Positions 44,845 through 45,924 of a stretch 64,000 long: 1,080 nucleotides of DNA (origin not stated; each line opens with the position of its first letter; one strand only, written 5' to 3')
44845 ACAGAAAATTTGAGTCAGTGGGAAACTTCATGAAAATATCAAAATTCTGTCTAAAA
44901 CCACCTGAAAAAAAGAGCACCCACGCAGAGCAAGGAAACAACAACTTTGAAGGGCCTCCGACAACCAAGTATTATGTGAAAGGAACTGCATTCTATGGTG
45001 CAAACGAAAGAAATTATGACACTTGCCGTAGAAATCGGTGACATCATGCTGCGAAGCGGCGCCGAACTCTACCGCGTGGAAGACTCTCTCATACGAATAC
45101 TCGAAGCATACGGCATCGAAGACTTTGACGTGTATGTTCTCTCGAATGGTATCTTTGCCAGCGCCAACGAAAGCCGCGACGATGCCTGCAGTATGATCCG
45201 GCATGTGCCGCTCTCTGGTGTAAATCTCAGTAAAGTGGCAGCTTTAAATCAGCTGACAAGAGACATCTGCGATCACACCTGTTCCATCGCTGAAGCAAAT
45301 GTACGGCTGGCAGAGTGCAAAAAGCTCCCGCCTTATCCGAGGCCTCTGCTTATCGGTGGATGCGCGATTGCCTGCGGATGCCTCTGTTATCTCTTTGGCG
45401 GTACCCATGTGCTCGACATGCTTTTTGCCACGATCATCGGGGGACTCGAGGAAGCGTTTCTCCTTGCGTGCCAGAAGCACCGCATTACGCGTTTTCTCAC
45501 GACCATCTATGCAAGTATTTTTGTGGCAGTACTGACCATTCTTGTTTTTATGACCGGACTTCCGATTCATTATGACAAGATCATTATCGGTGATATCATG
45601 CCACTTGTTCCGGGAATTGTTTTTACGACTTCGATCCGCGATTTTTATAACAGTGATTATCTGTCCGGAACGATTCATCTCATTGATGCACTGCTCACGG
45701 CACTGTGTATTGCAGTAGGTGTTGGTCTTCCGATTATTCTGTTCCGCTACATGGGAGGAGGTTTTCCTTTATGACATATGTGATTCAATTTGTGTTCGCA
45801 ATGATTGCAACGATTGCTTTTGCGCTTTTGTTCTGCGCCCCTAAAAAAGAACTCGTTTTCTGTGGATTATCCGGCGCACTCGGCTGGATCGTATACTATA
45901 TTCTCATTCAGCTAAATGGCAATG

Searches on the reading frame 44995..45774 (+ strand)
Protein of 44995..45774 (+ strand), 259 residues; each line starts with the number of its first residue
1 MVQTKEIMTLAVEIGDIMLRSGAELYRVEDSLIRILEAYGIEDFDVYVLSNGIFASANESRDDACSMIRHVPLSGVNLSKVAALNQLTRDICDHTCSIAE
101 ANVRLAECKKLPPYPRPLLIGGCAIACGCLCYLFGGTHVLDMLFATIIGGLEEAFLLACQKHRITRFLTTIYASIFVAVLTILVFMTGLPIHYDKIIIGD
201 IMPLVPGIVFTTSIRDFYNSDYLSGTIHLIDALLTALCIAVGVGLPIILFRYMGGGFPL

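Call 27: find_encoding_contigs(protein=window:44995-45774:+, flank=3000, max_places=10)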
Protein window:44995-45774:+ (259 aa): 18 contigs read that carry it; 9 places shown.
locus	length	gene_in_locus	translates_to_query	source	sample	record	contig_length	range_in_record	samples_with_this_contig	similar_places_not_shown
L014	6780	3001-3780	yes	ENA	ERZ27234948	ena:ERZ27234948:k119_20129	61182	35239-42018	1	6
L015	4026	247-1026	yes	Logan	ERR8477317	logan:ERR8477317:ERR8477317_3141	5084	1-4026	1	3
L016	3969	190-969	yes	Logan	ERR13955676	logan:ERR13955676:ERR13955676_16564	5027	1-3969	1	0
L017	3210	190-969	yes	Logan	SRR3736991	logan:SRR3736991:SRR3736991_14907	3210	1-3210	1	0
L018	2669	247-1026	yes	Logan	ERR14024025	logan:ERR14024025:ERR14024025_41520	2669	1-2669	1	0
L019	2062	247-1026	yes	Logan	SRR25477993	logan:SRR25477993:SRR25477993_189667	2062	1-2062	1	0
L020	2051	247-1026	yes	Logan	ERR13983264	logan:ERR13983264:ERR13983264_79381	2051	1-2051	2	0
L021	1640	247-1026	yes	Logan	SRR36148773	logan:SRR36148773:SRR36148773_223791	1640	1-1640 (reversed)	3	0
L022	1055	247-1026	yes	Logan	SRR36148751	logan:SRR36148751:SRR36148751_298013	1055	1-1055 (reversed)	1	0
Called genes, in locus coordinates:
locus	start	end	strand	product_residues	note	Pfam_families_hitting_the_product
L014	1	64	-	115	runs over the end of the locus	PF01627:Hpt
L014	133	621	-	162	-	PF03862:SpoVAC_SpoVAEB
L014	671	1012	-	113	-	PF12939:DUF3837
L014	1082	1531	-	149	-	PF13782:SpoVAB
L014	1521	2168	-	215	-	PF12164:SporV_AA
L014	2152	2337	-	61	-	-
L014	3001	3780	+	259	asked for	PF06738:ThrE, PF12821:ThrE_2 (weak)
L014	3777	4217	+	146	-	PF06738:ThrE, PF12821:ThrE_2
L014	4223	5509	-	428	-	PF01053:Cys_Met_Meta_PP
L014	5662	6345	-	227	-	PF04607:RelA_SpoT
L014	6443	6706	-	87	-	-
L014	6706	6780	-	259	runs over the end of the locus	PF08032:SpoU_sub_bind (faint), PF22435:MRM3-like_sub_bind, PF00588:SpoU_methylase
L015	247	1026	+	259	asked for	PF06738:ThrE, PF12821:ThrE_2 (weak)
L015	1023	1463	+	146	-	PF06738:ThrE, PF12821:ThrE_2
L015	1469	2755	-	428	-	PF01053:Cys_Met_Meta_PP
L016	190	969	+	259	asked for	PF06738:ThrE, PF12821:ThrE_2 (weak)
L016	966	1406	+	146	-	PF06738:ThrE, PF12821:ThrE_2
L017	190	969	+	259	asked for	PF06738:ThrE, PF12821:ThrE_2 (weak)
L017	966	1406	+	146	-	PF06738:ThrE, PF12821:ThrE_2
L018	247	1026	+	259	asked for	PF06738:ThrE, PF12821:ThrE_2 (weak)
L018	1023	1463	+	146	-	PF06738:ThrE, PF12821:ThrE_2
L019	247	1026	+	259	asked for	PF06738:ThrE, PF12821:ThrE_2 (weak)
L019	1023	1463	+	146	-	PF06738:ThrE, PF12821:ThrE_2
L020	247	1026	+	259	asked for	PF06738:ThrE, PF12821:ThrE_2 (weak)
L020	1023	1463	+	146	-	PF06738:ThrE, PF12821:ThrE_2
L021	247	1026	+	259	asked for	PF06738:ThrE, PF12821:ThrE_2 (weak)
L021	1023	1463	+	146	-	PF06738:ThrE, PF12821:ThrE_2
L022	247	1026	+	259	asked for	PF06738:ThrE, PF12821:ThrE_2 (weak)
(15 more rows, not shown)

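Call 45: find_encoding_contigs(protein=window:44995-45774:+, flank=10000, max_places=1)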
Protein window:44995-45774:+ (259 aa): 18 contigs read that carry it; 1 place shown.
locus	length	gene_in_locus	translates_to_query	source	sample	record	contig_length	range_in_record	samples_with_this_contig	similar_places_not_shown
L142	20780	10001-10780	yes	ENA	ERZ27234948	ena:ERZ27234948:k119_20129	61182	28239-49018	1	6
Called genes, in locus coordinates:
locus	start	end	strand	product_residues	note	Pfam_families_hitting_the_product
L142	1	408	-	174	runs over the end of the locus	PF00156:Pribosyltran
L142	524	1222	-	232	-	PF01980:TrmO_N, PF18389:TrmO_C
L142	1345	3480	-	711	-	-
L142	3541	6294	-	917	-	PF01915:Glyco_hydro_3_C, PF14310:Fn3-like, PF00933:Glyco_hydro_3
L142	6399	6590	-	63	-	-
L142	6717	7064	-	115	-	PF01627:Hpt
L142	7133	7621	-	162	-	PF03862:SpoVAC_SpoVAEB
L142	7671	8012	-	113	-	PF12939:DUF3837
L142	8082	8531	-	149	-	PF13782:SpoVAB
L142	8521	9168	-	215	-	PF12164:SporV_AA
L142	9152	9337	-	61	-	-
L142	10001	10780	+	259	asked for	PF06738:ThrE, PF12821:ThrE_2 (weak)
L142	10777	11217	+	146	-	PF06738:ThrE, PF12821:ThrE_2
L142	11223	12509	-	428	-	PF01053:Cys_Met_Meta_PP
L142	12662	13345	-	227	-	PF04607:RelA_SpoT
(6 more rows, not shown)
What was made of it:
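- Checked: The downstream genes are ThrE (PF06738) at 44995-45774 and ThrE_2 at 45771-46211 (calls 27, 45).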

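Call 58: find_homologous_proteins(query=window:44995-45771:+, max_evalue=1e-30)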
Query window:44995-45771:+ (259 aa): 1427 proteins with E <= 1e-30 among 2356 candidates; the best 120 are listed.
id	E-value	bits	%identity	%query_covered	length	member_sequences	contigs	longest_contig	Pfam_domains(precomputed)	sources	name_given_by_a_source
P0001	2.2e-162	557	98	100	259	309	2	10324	PF06738.19,PF12821.14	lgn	-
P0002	6.6e-130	450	75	100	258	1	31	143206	PF06738.19,PF12821.14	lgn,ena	-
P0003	7.0e-130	450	75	100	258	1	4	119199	PF06738.19,PF12821.14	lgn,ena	-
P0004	9.1e-130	450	75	100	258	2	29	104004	PF06738.19,PF12821.14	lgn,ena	-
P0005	1.2e-129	450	75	100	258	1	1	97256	PF06738.19,PF12821.14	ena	-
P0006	1.3e-129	449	75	100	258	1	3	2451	PF06738.19,PF12821.14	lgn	-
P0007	1.5e-129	449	75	100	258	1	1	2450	PF06738.19,PF12821.14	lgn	-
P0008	5.4e-129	447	76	100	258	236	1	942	PF06738.19,PF12821.14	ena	-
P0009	1.2e-128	446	75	100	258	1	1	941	PF06738.19,PF12821.14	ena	-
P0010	1.1e-126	440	75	100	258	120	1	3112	PF06738.19,PF12821.14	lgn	-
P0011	1.4e-125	436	75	100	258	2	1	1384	PF06738.19,PF12821.14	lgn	-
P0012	6.3e-125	434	75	100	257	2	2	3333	PF06738.19,PF12821.14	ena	-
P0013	3.4e-122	425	74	100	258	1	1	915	PF06738.19,PF12821.14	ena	-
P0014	6.0e-118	411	42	98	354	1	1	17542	PF06738.19,PF12821.14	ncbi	-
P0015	1.3e-116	407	69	100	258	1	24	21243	PF06738.19,PF12821.14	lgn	-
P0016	2.1e-114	400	69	98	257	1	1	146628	PF06738.19,PF12821.14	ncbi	ncbi:MAG: threonine/serine exporter ThrE family protein [Roseburia sp.]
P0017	5.9e-113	395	68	100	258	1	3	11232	PF06738.19,PF12821.14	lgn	-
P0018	9.2e-113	394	67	98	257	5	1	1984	PF06738.19,PF12821.14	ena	-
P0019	1.4e-112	394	69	98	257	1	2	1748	PF06738.19,PF12821.14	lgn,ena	-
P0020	6.8e-112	391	68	98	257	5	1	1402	PF06738.19,PF12821.14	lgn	-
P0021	1.6e-110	387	67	98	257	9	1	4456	PF06738.19,PF12821.14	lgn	-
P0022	5.9e-110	385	69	98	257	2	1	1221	PF06738.19,PF12821.14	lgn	-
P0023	8.6e-109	381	68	100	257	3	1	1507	PF06738.19,PF12821.14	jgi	jgi:uncharacterized membrane protein YjjP (DUF1212 family)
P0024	1.0e-108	381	66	98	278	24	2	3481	PF06738.19,PF12821.14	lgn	-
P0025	2.3e-108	380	67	98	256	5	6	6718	PF06738.19,PF12821.14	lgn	-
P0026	6.7e-108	378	66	100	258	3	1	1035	PF06738.19,PF12821.14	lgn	-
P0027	8.2e-108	378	66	98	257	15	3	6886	PF06738.19,PF12821.14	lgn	-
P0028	1.6e-107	377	65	99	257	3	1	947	PF06738.19,PF12821.14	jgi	jgi:uncharacterized membrane protein YjjP (DUF1212 family)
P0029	1.1e-106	374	66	100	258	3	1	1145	PF06738.19,PF12821.14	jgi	jgi:uncharacterized membrane protein YjjP (DUF1212 family)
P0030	1.1e-106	374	65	99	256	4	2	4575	PF06738.19,PF12821.14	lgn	-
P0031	1.4e-106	374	66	100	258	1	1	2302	PF06738.19,PF12821.14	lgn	-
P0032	2.3e-106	373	67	99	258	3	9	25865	PF06738.19,PF12821.14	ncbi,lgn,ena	-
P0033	3.0e-106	373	66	100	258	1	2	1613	PF06738.19,PF12821.14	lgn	-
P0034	1.7e-105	370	68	100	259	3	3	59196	PF06738.19,PF12821.14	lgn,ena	-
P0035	2.8e-105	370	67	99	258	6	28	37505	PF06738.19,PF12821.14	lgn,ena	-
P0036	3.2e-105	370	64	99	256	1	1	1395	PF06738.19,PF12821.14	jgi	jgi:uncharacterized membrane protein YjjP (DUF1212 family)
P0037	3.7e-105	369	67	99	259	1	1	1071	PF06738.19,PF12821.14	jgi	jgi:uncharacterized membrane protein YjjP (DUF1212 family)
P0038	5.6e-105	369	65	100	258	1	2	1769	PF06738.19,PF12821.14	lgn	-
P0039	7.0e-105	368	67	97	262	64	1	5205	PF06738.19,PF12821.14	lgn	-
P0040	8.6e-105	368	65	98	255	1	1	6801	PF06738.19,PF12821.14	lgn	-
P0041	2.0e-104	367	66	100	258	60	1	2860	PF06738.19,PF12821.14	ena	-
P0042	4.9e-103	362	66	99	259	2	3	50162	PF06738.19,PF12821.14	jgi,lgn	jgi:uncharacterized membrane protein YjjP (DUF1212 family)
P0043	7.5e-103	362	65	96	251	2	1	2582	PF06738.19,PF12821.14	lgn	-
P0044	7.6e-103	362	65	99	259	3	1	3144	PF06738.19,PF12821.14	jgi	jgi:uncharacterized membrane protein YjjP (DUF1212 family)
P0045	5.6e-102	359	64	99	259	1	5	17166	PF06738.19,PF12821.14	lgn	-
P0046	6.0e-102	359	65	100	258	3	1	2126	PF06738.19,PF12821.14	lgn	-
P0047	7.6e-102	359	64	98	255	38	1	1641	PF06738.19,PF12821.14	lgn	-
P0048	1.1e-101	358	63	98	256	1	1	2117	PF06738.19,PF12821.14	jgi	jgi:uncharacterized membrane protein YjjP (DUF1212 family)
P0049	1.4e-101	358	63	99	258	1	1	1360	PF06738.19,PF12821.14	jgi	jgi:uncharacterized membrane protein YjjP (DUF1212 family)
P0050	1.5e-101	358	64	99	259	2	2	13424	PF06738.19,PF12821.14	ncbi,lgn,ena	-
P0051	2.7e-101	357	64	99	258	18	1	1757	PF06738.19,PF12821.14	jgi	jgi:uncharacterized membrane protein YjjP (DUF1212 family)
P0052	3.4e-101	356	63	99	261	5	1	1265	PF06738.19,PF12821.14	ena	-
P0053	7.8e-101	355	63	99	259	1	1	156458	PF06738.19,PF12821.14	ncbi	-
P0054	1.5e-100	354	64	98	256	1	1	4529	PF06738.19,PF12821.14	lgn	-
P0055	2.0e-100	354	64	99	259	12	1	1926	PF06738.19,PF12821.14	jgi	jgi:uncharacterized membrane protein YjjP (DUF1212 family)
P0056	2.4e-100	354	62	100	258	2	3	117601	PF06738.19,PF12821.14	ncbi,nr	ncbi:MAG: threonine/serine exporter family protein [Muribaculaceae bacterium]|nr:threonine/serine ex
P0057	3.4e-100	353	63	100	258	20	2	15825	PF06738.19,PF12821.14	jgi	jgi:uncharacterized membrane protein YjjP (DUF1212 family)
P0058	4.0e-100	353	60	99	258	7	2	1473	PF06738.19,PF12821.14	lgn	-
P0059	4.1e-100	353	64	97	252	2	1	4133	PF06738.19,PF12821.14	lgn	-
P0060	8.5e-100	352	61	100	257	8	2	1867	PF06738.19,PF12821.14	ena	-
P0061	1.5e-99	351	64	99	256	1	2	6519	PF06738.19,PF12821.14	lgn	-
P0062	1.8e-99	351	62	100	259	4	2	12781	PF06738.19,PF12821.14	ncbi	-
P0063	3.6e-99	350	61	99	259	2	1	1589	PF06738.19,PF12821.14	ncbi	-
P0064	3.8e-99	350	64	99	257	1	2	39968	PF06738.19,PF12821.14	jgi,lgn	jgi:uncharacterized membrane protein YjjP (DUF1212 family)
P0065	4.0e-99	350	61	100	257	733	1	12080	PF06738.19,PF12821.14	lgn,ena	-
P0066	6.7e-99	349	62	97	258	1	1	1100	PF06738.19,PF12821.14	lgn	-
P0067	9.8e-99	348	61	99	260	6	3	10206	PF06738.19,PF12821.14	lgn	-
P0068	1.0e-98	348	62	98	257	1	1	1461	PF06738.19,PF12821.14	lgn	-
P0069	1.2e-98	348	64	99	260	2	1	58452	PF06738.19,PF12821.14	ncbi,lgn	-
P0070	1.4e-98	348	63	100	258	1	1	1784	PF06738.19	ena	-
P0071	2.2e-98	347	61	99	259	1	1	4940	PF06738.19,PF12821.14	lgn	-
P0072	2.9e-98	347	62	99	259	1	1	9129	PF06738.19,PF12821.14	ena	-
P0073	5.2e-98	346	60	98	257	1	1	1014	PF06738.19,PF12821.14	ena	-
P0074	7.7e-98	345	62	99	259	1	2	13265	PF06738.19,PF12821.14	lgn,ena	-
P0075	8.2e-98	345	61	99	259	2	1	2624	PF06738.19,PF12821.14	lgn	-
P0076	8.2e-98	345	61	100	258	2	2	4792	PF06738.19,PF12821.14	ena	-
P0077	8.8e-98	345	63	100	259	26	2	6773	PF06738.19,PF12821.14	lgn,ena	-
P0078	8.9e-98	345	61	99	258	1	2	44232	PF06738.19,PF12821.14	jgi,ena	-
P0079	9.7e-98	345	61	99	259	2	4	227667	PF06738.19,PF12821.14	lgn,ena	-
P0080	9.8e-98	345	61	99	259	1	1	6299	PF06738.19,PF12821.14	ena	-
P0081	1.0e-97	345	62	98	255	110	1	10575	PF06738.19,PF12821.14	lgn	-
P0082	1.3e-97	345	61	99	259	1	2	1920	PF06738.19,PF12821.14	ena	-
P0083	1.5e-97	344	61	99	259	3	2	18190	PF06738.19,PF12821.14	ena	-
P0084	1.6e-97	344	63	99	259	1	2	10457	PF06738.19,PF12821.14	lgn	-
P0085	2.0e-97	344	61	98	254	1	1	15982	PF06738.19,PF12821.14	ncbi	-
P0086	2.2e-97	344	59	99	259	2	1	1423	PF06738.19,PF12821.14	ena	-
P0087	2.4e-97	344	60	99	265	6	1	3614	PF06738.19,PF12821.14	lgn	-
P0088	2.5e-97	344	61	99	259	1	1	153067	PF06738.19,PF12821.14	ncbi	-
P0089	2.8e-97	344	61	99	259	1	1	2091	PF06738.19,PF12821.14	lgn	-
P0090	3.3e-97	343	62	99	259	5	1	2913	PF06738.19,PF12821.14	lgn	-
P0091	4.1e-97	343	61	99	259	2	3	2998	PF06738.19,PF12821.14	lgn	-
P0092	4.4e-97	343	61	99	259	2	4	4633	PF06738.19,PF12821.14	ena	-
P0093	4.4e-97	343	61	98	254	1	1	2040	PF06738.19,PF12821.14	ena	-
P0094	5.3e-97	343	63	100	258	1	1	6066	PF06738.19,PF12821.14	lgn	-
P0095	5.6e-97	343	61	98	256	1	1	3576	PF06738.19,PF12821.14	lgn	-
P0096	5.7e-97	343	61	99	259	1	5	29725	PF06738.19,PF12821.14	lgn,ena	-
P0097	5.7e-97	343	62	98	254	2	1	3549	PF06738.19,PF12821.14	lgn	-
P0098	7.1e-97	342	62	99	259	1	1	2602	PF06738.19,PF12821.14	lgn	-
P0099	8.0e-97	342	62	96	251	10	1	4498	PF06738.19,PF12821.14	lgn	-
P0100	9.8e-97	342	61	99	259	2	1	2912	PF06738.19,PF12821.14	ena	-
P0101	1.0e-96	342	60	99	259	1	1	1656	PF06738.19,PF12821.14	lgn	-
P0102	1.1e-96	342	63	97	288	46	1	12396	PF06738.19,PF12821.14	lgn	-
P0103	1.1e-96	342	62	99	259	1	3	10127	PF06738.19,PF12821.14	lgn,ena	-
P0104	1.4e-96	341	61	99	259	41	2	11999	PF06738.19,PF12821.14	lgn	-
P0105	1.5e-96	341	60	98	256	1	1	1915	PF06738.19,PF12821.14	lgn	-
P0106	1.6e-96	341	60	99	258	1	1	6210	PF06738.19,PF12821.14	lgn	-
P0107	1.7e-96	341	63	99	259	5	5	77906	PF06738.19,PF12821.14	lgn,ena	-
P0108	2.0e-96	341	61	99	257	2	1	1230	PF06738.19,PF12821.14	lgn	-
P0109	2.6e-96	340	62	99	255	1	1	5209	PF06738.19,PF12821.14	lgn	-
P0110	3.3e-96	340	61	98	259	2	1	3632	PF06738.19,PF12821.14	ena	-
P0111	3.8e-96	340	63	99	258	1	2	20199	PF06738.19,PF12821.14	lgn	-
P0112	4.1e-96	340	60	99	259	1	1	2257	PF06738.19,PF12821.14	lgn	-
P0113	4.8e-96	339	60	99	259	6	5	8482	PF06738.19,PF12821.14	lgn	-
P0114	9.2e-96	339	59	99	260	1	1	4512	PF06738.19,PF12821.14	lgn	-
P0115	1.1e-95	338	59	99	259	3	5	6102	PF06738.19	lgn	-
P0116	1.2e-95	338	61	99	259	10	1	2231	PF06738.19,PF12821.14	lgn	-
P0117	1.3e-95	338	60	99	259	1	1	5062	PF06738.19,PF12821.14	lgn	-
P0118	1.4e-95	338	61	98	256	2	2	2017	PF06738.19,PF12821.14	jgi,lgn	jgi:uncharacterized membrane protein YjjP (DUF1212 family)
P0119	1.7e-95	338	59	99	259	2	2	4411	PF06738.19,PF12821.14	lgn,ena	-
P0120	1.8e-95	338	61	98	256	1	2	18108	PF06738.19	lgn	-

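Call 59: find_encoding_contigs(protein=P0002, flank=3000, max_places=2)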
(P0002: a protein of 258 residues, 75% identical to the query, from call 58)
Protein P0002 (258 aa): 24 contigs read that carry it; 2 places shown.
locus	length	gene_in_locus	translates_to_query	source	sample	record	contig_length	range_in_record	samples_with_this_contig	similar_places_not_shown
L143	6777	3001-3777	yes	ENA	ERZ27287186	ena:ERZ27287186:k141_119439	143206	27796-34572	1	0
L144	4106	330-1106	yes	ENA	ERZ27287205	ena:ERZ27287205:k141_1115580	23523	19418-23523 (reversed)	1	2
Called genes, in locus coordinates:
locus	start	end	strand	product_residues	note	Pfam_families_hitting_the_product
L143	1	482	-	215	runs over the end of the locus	PF01634:HisG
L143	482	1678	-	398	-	PF13393:tRNA-synt_His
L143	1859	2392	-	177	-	PF03838:RecU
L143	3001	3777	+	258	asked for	PF06738:ThrE, PF12821:ThrE_2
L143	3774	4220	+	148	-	PF06738:ThrE, PF12821:ThrE_2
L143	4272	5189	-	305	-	PF00483:NTP_transferase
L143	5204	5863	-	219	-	PF04607:RelA_SpoT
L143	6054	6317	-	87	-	-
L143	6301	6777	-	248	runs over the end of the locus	PF22435:MRM3-like_sub_bind, PF08032:SpoU_sub_bind (weak), PF00588:SpoU_methylase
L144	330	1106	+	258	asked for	PF06738:ThrE, PF12821:ThrE_2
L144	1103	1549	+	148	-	PF06738:ThrE, PF12821:ThrE_2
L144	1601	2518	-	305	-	PF00483:NTP_transferase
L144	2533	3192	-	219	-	PF04607:RelA_SpoT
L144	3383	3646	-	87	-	-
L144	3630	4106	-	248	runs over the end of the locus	PF22435:MRM3-like_sub_bind, PF08032:SpoU_sub_bind (weak), PF00588:SpoU_methylase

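Call 60: find_encoding_contigs(protein=P0016, flank=3000, max_places=2)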
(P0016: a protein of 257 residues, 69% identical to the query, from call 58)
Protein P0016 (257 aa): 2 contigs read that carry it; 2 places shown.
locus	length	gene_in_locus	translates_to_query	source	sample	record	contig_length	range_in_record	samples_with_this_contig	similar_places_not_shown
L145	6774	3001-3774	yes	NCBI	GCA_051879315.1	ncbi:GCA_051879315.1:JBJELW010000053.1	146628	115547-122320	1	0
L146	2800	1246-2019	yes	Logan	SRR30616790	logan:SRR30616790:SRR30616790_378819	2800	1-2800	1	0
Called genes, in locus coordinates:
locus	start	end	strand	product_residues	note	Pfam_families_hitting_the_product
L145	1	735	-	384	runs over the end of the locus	-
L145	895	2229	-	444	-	PF00285:Citrate_synt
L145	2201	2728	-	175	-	-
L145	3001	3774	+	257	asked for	PF06738:ThrE, PF12821:ThrE_2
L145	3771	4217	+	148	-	PF06738:ThrE, PF12821:ThrE_2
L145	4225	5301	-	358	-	PF13784:Fic_N, PF02661:Fic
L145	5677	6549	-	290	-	PF12997:DUF3881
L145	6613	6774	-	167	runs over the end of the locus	PF14584:DUF4446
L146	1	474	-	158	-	?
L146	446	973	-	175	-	-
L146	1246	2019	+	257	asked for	PF06738:ThrE, PF12821:ThrE_2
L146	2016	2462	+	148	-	PF06738:ThrE, PF12821:ThrE_2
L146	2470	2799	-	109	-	?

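Call 61: find_encoding_contigs(protein=P0034, flank=3000, max_places=2)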
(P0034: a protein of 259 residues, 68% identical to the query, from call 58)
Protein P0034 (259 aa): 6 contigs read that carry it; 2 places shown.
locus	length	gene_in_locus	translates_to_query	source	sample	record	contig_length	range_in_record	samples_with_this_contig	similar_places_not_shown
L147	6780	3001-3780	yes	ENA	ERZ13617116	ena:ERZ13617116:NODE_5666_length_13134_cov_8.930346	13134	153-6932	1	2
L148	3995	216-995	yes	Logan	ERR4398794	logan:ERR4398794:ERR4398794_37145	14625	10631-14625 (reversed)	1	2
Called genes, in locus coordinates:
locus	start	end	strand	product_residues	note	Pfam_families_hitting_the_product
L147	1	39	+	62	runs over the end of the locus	?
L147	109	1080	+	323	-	PF00365:PFK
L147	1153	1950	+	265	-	PF22435:MRM3-like_sub_bind, PF08032:SpoU_sub_bind (weak), PF00588:SpoU_methylase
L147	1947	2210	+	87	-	-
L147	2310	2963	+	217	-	PF04607:RelA_SpoT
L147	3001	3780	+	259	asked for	PF06738:ThrE, PF12821:ThrE_2 (weak)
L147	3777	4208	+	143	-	PF06738:ThrE, PF12821:ThrE_2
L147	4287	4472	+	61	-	-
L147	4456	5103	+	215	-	PF12164:SporV_AA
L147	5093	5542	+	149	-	PF13782:SpoVAB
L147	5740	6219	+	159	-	PF13151:DUF3990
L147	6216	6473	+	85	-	-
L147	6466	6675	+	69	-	PF12668:DUF3791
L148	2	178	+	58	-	?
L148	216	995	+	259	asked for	PF06738:ThrE, PF12821:ThrE_2 (weak)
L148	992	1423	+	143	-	PF06738:ThrE, PF12821:ThrE_2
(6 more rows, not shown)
